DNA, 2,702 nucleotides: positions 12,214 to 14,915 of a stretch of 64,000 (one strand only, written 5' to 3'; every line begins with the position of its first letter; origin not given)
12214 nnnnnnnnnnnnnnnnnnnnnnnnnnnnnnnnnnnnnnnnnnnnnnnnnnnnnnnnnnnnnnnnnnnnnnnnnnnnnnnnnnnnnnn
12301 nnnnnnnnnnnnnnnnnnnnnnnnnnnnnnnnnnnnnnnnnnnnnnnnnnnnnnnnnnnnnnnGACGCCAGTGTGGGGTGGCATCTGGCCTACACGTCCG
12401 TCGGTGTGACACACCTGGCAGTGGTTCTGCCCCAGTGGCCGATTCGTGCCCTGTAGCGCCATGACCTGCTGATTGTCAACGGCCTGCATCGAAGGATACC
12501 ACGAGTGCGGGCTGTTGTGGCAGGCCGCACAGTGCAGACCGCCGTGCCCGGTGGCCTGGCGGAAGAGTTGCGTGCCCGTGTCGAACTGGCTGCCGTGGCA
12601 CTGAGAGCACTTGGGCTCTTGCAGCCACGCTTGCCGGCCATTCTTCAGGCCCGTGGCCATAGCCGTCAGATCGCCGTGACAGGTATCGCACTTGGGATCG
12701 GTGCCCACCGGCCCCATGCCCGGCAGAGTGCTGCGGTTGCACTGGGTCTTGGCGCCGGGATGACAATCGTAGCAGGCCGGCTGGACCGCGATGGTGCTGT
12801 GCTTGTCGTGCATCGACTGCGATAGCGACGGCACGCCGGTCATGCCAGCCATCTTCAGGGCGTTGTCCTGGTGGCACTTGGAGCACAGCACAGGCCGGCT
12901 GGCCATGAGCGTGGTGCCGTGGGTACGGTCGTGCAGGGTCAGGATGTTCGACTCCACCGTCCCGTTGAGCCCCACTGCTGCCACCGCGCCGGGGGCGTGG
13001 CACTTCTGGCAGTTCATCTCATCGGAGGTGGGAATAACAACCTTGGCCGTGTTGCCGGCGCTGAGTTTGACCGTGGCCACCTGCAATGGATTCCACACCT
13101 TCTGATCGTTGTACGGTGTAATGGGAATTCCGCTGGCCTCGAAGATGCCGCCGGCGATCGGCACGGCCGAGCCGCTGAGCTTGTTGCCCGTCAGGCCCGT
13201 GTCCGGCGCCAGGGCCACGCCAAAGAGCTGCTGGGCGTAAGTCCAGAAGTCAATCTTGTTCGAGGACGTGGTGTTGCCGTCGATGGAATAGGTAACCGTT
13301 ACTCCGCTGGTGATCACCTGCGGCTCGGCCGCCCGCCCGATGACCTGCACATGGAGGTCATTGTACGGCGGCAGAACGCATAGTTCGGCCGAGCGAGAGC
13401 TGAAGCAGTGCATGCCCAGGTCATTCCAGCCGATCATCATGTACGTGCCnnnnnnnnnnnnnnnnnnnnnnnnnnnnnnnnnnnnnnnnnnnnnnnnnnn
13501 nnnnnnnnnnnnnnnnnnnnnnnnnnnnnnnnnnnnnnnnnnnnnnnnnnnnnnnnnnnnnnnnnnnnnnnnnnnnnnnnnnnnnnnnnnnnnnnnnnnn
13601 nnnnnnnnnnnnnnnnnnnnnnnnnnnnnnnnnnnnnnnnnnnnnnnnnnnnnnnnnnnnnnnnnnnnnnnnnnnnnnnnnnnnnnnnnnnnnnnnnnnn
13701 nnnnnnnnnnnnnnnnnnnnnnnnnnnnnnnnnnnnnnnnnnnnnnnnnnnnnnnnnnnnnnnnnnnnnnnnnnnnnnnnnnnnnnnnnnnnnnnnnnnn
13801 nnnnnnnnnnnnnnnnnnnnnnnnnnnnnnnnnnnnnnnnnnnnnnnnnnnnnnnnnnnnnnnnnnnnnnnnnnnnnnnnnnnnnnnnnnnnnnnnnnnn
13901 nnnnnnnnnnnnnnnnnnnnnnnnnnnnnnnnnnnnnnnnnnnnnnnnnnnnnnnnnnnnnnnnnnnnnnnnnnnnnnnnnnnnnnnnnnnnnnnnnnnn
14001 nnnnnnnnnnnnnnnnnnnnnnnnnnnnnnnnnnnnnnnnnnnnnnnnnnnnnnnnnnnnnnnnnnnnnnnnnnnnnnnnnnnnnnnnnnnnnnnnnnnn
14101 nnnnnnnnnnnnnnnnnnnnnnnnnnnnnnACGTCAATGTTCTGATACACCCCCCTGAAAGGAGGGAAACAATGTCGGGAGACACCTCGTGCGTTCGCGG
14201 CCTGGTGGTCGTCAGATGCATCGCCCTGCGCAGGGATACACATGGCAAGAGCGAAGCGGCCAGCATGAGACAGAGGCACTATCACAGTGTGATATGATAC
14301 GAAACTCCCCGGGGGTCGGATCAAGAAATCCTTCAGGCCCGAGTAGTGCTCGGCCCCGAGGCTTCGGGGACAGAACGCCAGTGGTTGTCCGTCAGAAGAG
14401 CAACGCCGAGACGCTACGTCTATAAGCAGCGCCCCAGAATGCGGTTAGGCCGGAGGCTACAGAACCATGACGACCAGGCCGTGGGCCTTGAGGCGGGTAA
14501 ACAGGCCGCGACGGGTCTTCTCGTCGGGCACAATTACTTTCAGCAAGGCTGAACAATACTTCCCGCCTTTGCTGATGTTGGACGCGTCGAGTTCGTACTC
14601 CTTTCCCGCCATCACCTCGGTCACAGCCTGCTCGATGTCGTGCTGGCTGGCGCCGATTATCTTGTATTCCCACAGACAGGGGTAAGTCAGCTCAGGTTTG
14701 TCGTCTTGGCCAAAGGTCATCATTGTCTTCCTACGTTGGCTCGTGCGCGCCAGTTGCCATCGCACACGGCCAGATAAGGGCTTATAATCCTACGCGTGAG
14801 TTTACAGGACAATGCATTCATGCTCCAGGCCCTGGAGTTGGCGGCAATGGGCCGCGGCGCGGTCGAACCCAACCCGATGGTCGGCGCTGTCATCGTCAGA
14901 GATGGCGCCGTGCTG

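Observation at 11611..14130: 12-haem modular cytochrome c assembled from near-identical mono-haem cassettes around a 7-haem core; DNA-level tandem repeats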

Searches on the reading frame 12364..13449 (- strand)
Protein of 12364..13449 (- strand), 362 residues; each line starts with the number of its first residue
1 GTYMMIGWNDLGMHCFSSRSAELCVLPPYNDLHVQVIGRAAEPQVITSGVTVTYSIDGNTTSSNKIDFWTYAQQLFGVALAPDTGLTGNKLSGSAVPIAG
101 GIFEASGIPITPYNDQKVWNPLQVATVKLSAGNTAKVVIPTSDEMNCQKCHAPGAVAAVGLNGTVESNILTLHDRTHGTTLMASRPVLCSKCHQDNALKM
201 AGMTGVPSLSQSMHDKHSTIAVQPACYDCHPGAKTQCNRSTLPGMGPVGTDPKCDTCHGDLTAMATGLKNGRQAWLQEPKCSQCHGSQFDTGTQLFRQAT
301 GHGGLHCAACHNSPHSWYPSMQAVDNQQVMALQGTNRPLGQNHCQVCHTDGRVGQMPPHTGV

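Call 13: find_homologous_proteins(query=window:12364-13449:-)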
Query seq(362 aa) (362 aa): 4212 proteins with E <= 0.001 among 6720 candidates; the best 120 are listed.
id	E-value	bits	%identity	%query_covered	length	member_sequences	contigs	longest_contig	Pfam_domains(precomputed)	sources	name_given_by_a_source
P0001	5.9e-147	508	61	99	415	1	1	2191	PF14537.12,PF14522.12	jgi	jgi:hypothetical protein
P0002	2.5e-144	499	58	99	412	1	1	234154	PF14537.12,PF14522.12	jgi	jgi:hypothetical protein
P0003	9.4e-144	497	58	99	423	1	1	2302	PF14537.12,PF14522.12,PF22113.2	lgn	-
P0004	1.3e-143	497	58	99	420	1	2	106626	PF09699.16,PF14537.12,PF14522.12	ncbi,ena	-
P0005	2.8e-143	496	57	100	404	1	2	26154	PF14537.12,PF13435.12,PF14522.12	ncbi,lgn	-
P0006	1.5e-141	490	57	99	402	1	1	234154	PF14537.12,PF14522.12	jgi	jgi:hypothetical protein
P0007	2.1e-138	480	57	99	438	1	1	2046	PF14537.12,PF14522.12,PF22113.2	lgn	-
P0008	2.3e-136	473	56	99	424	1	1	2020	PF14537.12,PF13435.12,PF14522.12,PF22113.2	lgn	-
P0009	5.0e-136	472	58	98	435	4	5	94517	PF14537.12,PF13435.12,PF14522.12,PF22113.2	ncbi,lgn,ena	-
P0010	1.1e-135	471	57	99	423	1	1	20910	PF14537.12,PF14522.12,PF22113.2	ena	-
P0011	1.5e-135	470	56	98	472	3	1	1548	PF14537.12,PF14522.12,PF22113.2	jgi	jgi:hypothetical protein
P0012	1.7e-135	470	55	99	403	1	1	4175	PF09699.16,PF14537.12,PF13435.12,PF14522.12,PF22113.2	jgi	jgi:hypothetical protein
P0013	2.2e-135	470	56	99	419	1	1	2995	PF14537.12,PF14522.12,PF22113.2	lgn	-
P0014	2.7e-135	469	58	96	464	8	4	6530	PF14537.12,PF14522.12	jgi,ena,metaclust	metaclust:\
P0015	5.1e-135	468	57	99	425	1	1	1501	PF14537.12,PF13435.12,PF14522.12,PF22113.2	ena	-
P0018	5.5e-134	465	58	96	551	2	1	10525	PF01839.30,PF12256.15,PF09699.16,PF14537.12,PF13517.13,PF14522.12,PF22113.2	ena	-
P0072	1.4e-115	404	52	96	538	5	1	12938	PF22073.3,PF15780.12,PF22544.3,PF14522.12,PF22113.2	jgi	jgi:hypothetical protein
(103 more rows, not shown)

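Call 15: find_encoding_contigs(protein=P0002, flank=10000, max_places=3)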
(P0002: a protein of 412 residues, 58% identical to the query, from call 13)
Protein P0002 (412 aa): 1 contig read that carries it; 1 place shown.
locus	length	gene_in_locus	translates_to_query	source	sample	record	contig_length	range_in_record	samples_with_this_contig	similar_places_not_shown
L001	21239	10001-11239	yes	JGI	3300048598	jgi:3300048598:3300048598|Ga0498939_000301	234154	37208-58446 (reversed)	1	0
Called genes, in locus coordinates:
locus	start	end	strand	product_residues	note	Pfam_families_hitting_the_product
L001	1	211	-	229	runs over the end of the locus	PF07963:N_methyl, PF07596:SBP_bac_10 (weak)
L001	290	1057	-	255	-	PF13385:Laminin_G_3 (weak)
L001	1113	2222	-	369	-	PF02082:Rrf2 (weak), PF13377:Peripla_BP_3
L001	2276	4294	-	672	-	PF00404:Dockerin_1 (faint)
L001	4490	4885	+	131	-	-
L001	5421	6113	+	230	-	PF01128:IspD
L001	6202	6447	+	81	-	PF05015:HigB-like_toxin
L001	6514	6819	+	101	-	PF01381:HTH_3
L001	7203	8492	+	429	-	PF00709:Adenylsucc_synt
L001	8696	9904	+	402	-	PF14537:Cytochrom_c3_2 (faint), PF14522:Cytochrome_C7 (weak)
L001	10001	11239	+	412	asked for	PF14537:Cytochrom_c3_2 (faint), PF14522:Cytochrome_C7 (faint)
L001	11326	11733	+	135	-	PF04120:Iron_permease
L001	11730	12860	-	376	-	PF07676:PD40 (weak), PF26549:Tricorn_N, PF07676:PD40, PF26549:Tricorn_N (weak), PF26550:Tricorn_2nd (weak)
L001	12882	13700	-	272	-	PF01261:AP_endonuc_2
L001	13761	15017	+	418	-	PF07969:Amidohydro_3 (weak), PF01979:Amidohydro_1, PF07969:Amidohydro_3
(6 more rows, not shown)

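Call 23: predict_structure(alignment_id=A1)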
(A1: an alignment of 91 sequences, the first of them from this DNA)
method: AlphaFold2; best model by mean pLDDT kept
length: 362 residues; sequences in the alignment: 91
mean_pLDDT: 91.2   pTM: 0.89
mean pLDDT of the five models: 91.2, 90.8, 89.8, 88.8, 87.3
residues with pLDDT >= 90: 260; 70-90: 88; 50-70: 13; < 50: 1
segments of 3 or more residues with pLDDT < 50: none
pLDDT, mean of each block of 10 residues (from residue 1): 91 77 94 96 95 98 94 97 97 97 96 94 96 95 84 95 96 97 98 93 96 95 87 79 87 89 96 86 82 87 88 83 94 93 93 77 50
secondary structure, 60 per line:
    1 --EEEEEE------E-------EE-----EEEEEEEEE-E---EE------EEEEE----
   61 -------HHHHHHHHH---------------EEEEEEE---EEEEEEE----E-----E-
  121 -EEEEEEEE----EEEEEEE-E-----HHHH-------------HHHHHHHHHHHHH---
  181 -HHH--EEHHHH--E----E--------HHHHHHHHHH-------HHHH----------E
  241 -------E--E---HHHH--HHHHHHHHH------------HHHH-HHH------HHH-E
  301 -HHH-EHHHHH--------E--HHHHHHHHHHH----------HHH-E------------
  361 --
elements in order: E3-8 E30-38 E52-56 H68-76 E92-98 E102-108 E122-129 E134-140 H148-151 H165-177 H189-192 H209-218 H226-229 H255-258 H261-269 H282-285 H307-311 H323-333

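Call 27: fold_search(model_id=the predicted structure, library=pdb)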
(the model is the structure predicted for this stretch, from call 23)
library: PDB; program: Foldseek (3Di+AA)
matches with E <= 10: 761; with E <= 0.001: 0
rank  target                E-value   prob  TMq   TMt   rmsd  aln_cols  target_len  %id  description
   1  6qyc_C                9.3e-03  0.18  0.15  0.11  19.2       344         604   14  Crystal structure of MtrC from Shewanella baltica OS185 (released 2020-04-22)
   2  9n9j_5                1.5e-02  0.35  0.14  0.28  10.4       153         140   12  Structure of a GRP94 folding intermediate engaged with a CCDC134- and FKBP11-bound secretory translocon (released 2025-11-19)
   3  6p16_A                2.1e-02  0.33  0.14  0.32   9.9       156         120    7  Cu-bound PCuAC domain from PmoF1 (released 2019-09-25)
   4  6p1g_B                2.5e-02  0.38  0.15  0.37  12.4       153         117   11  Copper-bound PCuAC domain from PmoF2 (released 2019-09-25)
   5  6p1e_B                2.7e-02  0.38  0.15  0.37  11.2       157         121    7  Cu-bound PmoF1 PCuAC domain (dimer) (released 2019-09-25)
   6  7kgz_A                3.2e-02  0.57  0.14  0.09   7.2       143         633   10  FMN-binding beta-glucuronidase from Roseburia hominis (released 2021-11-10)
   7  3zja                  3.4e-02  0.28  0.14  0.34  11.7       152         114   10  The crystal structure of a Cu(I) metallochaperone from Streptomyces lividans (released 2014-01-29)
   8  7ycn_C                3.4e-02  0.28  0.14  0.21  11.2       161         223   10  Crystal structure of SARS-CoV-2 Spike RBD in complex with IY-2A Fab (released 2023-02-01)
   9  6fm5                  3.4e-02  0.18  0.14  0.25  11.2       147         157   13  Crystal structure of self-complemented CsuA/B major subunit from archaic chaperone-usher Csu pili of Acinetobacter bauma (released 2018-09-26)
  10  9ijj_h                4.1e-02  0.15  0.13  0.04  11.7       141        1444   13  In situ structure of the central apparatus in mouse sperm axoneme. (released 2025-06-04)
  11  8p4l_A                5.3e-02  0.16  0.16  0.11  13.5       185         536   11  Beta-N-acetylgalactosaminidase from Niabella aurantiaca (released 2024-01-17)
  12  4l1d_A                6.3e-02  0.14  0.13  0.30  11.9       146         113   10  Voltage-gated sodium channel beta3 subunit Ig domain (released 2014-03-05)
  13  5e5m_B                6.7e-02  0.38  0.15  0.42   9.8       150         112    9  Crystal structure of mouse CTLA-4 in complex with nanobody (released 2016-10-12)
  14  2ncm_MODEL_1_A        6.7e-02  0.28  0.14  0.38   8.9       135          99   11  NEURAL CELL ADHESION MOLECULE, NMR, 20 STRUCTURES (released 1997-03-12)
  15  1dn0_D                7.2e-02  0.54  0.18  0.28  10.1       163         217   10  STRUCTURE OF THE FAB FRAGMENT FROM A HUMAN IGM COLD AGGLUTININ (released 2001-01-24)
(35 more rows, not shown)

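Call 29: search_solved_structures(query=A1, max_evalue=1, show_alignments=3)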
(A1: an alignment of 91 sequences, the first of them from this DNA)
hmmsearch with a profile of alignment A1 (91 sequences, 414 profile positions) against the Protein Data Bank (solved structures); distinct sequences matched with E-value up to 1: 19.
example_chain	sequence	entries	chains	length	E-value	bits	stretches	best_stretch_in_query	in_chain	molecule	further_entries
1eys_C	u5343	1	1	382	0.00038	22.4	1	153-248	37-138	PHOTOSYNTHETIC REACTION CENTER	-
7c52_C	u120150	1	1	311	0.00044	22.2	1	153-248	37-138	Photosynthetic reaction center cytochrome c subunit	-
5b5m_C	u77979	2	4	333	0.00053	21.9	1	153-248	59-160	Photosynthetic reaction center cytochrome c subunit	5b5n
8ydm_C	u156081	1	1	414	0.0009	21.2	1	195-249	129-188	Cytochrome c-554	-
3wmm_C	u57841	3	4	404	0.00096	21.1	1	153-248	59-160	Photosynthetic reaction center C subunit | Photosynthetic reaction center cytochrome c subunit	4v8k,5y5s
8z82_C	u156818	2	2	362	0.0026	19.7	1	190-249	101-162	Photosynthetic reaction center cytochrome c subunit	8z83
3t6d_C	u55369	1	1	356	0.0061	18.4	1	145-246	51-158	Photosynthetic reaction center cytochrome c subunit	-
3ouq_A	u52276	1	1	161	0.011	17.6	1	299-368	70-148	Cytochrome c family protein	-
8wdu_C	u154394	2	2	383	0.018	16.9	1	184-247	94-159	Photosynthetic reaction center cytochrome c subunit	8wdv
3ov0_A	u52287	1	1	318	0.032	16.1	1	299-368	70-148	Cytochrome c family protein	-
1rwj_A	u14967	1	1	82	0.063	15.1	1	331-369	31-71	Cytochrome c family protein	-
3b47_A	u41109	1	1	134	0.069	15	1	182-208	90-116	Methyl-accepting chemotaxis protein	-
3oue_A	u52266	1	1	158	0.11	14.4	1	331-368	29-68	Cytochrome c family protein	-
1vrn_C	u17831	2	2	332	0.12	14.2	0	184-246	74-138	Photosynthetic reaction center cytochrome c subunit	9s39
6et5_C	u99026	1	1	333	0.12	14.2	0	184-246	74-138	Photosynthetic reaction center cytochrome c subunit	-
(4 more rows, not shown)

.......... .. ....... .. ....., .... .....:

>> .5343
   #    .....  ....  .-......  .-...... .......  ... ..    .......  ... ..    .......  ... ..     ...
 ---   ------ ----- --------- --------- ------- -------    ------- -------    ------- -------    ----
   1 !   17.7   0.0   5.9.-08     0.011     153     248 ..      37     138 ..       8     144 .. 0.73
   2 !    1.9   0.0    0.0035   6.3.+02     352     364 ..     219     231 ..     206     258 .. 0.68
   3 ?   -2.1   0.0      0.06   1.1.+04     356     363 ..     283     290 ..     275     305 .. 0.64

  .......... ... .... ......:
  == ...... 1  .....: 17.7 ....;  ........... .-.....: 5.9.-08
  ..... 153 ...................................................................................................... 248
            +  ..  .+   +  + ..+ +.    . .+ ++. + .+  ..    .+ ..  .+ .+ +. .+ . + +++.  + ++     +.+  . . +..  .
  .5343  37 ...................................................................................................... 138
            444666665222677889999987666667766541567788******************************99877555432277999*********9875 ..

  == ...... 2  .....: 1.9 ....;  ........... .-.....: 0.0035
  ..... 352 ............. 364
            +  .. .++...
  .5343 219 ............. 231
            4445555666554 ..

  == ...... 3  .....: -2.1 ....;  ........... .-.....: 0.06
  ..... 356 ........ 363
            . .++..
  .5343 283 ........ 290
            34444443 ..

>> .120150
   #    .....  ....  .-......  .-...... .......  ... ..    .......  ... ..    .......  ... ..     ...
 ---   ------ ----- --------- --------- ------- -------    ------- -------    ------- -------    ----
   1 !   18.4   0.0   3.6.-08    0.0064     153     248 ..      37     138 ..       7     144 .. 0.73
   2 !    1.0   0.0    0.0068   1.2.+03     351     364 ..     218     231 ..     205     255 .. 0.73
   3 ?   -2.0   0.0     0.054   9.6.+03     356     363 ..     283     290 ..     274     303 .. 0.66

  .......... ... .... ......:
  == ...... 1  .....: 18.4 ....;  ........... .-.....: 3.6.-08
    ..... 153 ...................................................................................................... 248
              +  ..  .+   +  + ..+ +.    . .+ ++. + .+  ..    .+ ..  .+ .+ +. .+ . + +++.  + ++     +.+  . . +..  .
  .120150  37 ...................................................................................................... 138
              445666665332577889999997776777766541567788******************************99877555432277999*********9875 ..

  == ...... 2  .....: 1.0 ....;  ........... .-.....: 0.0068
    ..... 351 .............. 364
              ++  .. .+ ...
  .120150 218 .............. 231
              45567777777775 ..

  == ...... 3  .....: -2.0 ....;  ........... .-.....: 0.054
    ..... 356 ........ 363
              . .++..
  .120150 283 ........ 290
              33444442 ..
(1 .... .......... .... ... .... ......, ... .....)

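Call 34: find_related_loci(query=window:12364-13449:-, collection=genome_contigs, flank=10000)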
Query seq(362 aa) (362 aa) in genome_contigs; peptide patterns used: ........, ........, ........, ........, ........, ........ (x = any residue, [..] = any of these).
26 stretches matched a pattern; 7 encode a relative of the query (tblastn E <= 1e-3); 7 distinct loci.
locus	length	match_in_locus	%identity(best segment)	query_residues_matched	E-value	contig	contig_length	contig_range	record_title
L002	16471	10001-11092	55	1-359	1e-135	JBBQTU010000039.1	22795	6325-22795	MAG: Tepidisphaerales bacterium isolate Co_metawrap_1860 Cmw_1860_k141_8456904_length_22795_cov_11.9291, whole genome sh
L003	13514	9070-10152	56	2-359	5e-134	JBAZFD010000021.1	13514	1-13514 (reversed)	MAG: Thermodesulfovibrionales bacterium isolate SO_2017_LW3_141 NODE_13313_length_13514_cov_0.812803_LW162_2017, whole g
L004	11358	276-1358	56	2-350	2e-130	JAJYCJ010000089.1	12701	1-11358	MAG: Acidobacteria bacterium isolate BP9.bin43 NODE_9944_length_12701_cov_6.627088, whole genome shotgun sequence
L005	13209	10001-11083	56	2-350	1e-130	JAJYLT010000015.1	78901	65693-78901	MAG: Acidobacteria bacterium isolate DBS2-1.bin89 NODE_527_length_78901_cov_10.298652, whole genome shotgun sequence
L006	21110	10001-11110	55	2-359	1e-128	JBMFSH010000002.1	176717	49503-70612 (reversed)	MAG: Acidobacteriota bacterium isolate KM4345-20 NODE_2_length_176717_cov_10.843911, whole genome shotgun sequence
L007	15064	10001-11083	55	2-350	1e-128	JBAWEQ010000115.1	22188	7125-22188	MAG: Acidobacteriota bacterium isolate MFD02204_ilm_asm_bin14 k127_199293, whole genome shotgun sequence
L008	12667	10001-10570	25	143-348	2e-4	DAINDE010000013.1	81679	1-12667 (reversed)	MAG TPA_asm: Rhodocyclaceae bacterium isolate CTOTU46445 NODE_61_length_81679_cov_7.183892, whole genome shotgun sequenc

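Call 40: find_encoding_contigs(protein=P0004, flank=8000, max_places=2)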
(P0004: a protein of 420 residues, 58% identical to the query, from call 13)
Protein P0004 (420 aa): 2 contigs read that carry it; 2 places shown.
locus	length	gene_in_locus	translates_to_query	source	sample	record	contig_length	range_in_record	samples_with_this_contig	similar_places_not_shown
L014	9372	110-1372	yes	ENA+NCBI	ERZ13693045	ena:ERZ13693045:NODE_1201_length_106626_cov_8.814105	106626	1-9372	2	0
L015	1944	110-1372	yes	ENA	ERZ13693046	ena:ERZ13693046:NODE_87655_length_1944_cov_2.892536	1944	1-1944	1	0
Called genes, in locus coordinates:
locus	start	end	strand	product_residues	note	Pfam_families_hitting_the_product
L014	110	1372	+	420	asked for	PF14537:Cytochrom_c3_2 (faint), PF09699:Paired_CXXCH_1 (faint), PF14522:Cytochrome_C7 (weak)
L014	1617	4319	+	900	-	PF23381:Beta-prop_IFT122_1st (faint), PF26549:Tricorn_N, PF07676:PD40 (weak), PF25174:Beta-prop_THOC3 (weak), PF26550:Tricorn_2nd, PF07676:PD40, PF26549:Tricorn_N, PF26550:Tricorn_2nd, +2 more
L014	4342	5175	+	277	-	-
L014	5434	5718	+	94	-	PF02416:TatA_B_E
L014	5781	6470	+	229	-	-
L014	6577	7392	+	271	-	PF03807:F420_oxidored, PF14748:P5CR_dimer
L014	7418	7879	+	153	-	PF07291:MauE, PF07681:DoxX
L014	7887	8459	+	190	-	PF04011:LemA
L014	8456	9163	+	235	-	PF09601:DUF2459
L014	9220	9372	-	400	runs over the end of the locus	PF01546:Peptidase_M20, PF07687:M20_dimer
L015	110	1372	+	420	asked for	PF14537:Cytochrom_c3_2 (faint), PF09699:Paired_CXXCH_1 (faint), PF14522:Cytochrome_C7 (weak)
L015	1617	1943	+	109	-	?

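Call 61: search_protein_families(library=pfam, proteins=[P0018, P0072], max_evalue=0.0001)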
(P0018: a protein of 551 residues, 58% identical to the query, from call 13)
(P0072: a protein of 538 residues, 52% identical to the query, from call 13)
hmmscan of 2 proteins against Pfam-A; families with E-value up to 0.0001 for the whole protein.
P0018 (551 aa): 7 families
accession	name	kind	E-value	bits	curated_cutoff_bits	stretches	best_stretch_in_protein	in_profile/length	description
PF13517.12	FG-GAP_3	-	6.2e-20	72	26.9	2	65-125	1-61/61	FG-GAP-like repeat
PF01839.29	FG-GAP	-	1.1e-16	60.7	22.1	2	58-87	2-37/37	FG-GAP repeat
PF14522.11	Cytochrome_C7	-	1.7e-12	47.4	24.8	1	473-542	13-67/67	Cytochrome c7 and related cytochrome c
PF22113.1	Mtrc-MtrF_II-IV_dom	-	3.9e-07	30.2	30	0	338-457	30-167/176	Outer membrane cytochrome MtrC/MtrF-like, domains II/IV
PF12256.14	TcdB_toxin_midN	-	5.2e-07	29.6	24.8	0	50-88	22-55/181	Insecticide toxin TcdB middle/N-terminal region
PF14537.11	Cytochrom_c3_2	-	6.9e-06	26.9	25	0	419-507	7-79/79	Cytochrome c3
PF09699.15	Paired_CXXCH_1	-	1.8e-05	24.8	20.6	0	501-543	8-38/41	Doubled CXXCH motif (Paired_CXXCH_1)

P0072 (538 aa): 6 families
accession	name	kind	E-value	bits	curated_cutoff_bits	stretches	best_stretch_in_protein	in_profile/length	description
PF14522.11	Cytochrome_C7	-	6.3e-11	42.4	24.8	1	348-416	14-67/67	Cytochrome c7 and related cytochrome c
PF22544.2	HYDIN_VesB_CFA65-like_Ig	-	2.5e-09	37.7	25.5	1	438-535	4-99/100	HYDIN/CFA65/VesB-like, Ig-like domain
PF22073.2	Cep192_D4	-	4.8e-09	36.8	35.5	1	444-537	12-111/112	Cep192 domain 4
PF15780.11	ASH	-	1.1e-08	35.5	27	1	442-524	13-93/98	Abnormal spindle-like microcephaly-assoc'd, ASPM-SPD-2-Hydin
PF22113.1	Mtrc-MtrF_II-IV_dom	-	4.2e-07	30.1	30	0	205-300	81-164/176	Outer membrane cytochrome MtrC/MtrF-like, domains II/IV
PF13435.11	Cytochrome_C554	-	8.8e-05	23.8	20.8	0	318-355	46-84/84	Cytochrome c554 and c-prime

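Call 74: search_protein_families(library=pfam, alignment_id=A1, max_evalue=0.001)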
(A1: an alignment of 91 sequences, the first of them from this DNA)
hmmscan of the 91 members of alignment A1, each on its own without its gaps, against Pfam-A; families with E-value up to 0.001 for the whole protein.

A. member 1, seq(362 aa): 4 families
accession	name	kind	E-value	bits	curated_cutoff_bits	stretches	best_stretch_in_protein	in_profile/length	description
PF14522.11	Cytochrome_C7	-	2.1e-09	37.5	24.8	1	186-258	13-66/67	Cytochrome c7 and related cytochrome c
PF22113.1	Mtrc-MtrF_II-IV_dom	-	9.9e-09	35.4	30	1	140-233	77-166/176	Outer membrane cytochrome MtrC/MtrF-like, domains II/IV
PF14537.11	Cytochrom_c3_2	-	3.1e-06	28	25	0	243-286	18-65/79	Cytochrome c3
PF13435.11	Cytochrome_C554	-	7e-05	24.1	20.8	0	275-311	45-83/84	Cytochrome c554 and c-prime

B. families by the number of members that match (of 91 scanned): 6 families
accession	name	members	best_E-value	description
PF14522.11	Cytochrome_C7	91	3.6e-15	Cytochrome c7 and related cytochrome c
PF14537.11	Cytochrom_c3_2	89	7.1e-10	Cytochrome c3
PF22113.1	Mtrc-MtrF_II-IV_dom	68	9.8e-10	Outer membrane cytochrome MtrC/MtrF-like, domains II/IV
PF13435.11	Cytochrome_C554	50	4.9e-08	Cytochrome c554 and c-prime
PF09699.15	Paired_CXXCH_1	38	1.4e-08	Doubled CXXCH motif (Paired_CXXCH_1)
PF02085.21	Cytochrom_CIII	25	1.4e-06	Class III cytochrome C family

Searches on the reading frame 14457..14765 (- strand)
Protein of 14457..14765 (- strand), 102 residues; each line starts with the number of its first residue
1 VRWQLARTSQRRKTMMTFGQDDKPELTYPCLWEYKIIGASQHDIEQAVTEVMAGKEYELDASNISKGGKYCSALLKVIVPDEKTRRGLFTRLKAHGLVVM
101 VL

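Call 19: search_protein_families(library=pfam, proteins=[window:14457-14765:-], max_evalue=0.00001)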
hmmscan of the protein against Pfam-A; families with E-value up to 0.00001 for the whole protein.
window:14457-14765:- (102 aa): 1 family
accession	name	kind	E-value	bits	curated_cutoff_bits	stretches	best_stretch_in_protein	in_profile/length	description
PF04359.20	DUF493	-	6.3e-18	65.6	24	1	24-102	2-84/84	Protein of unknown function (DUF493)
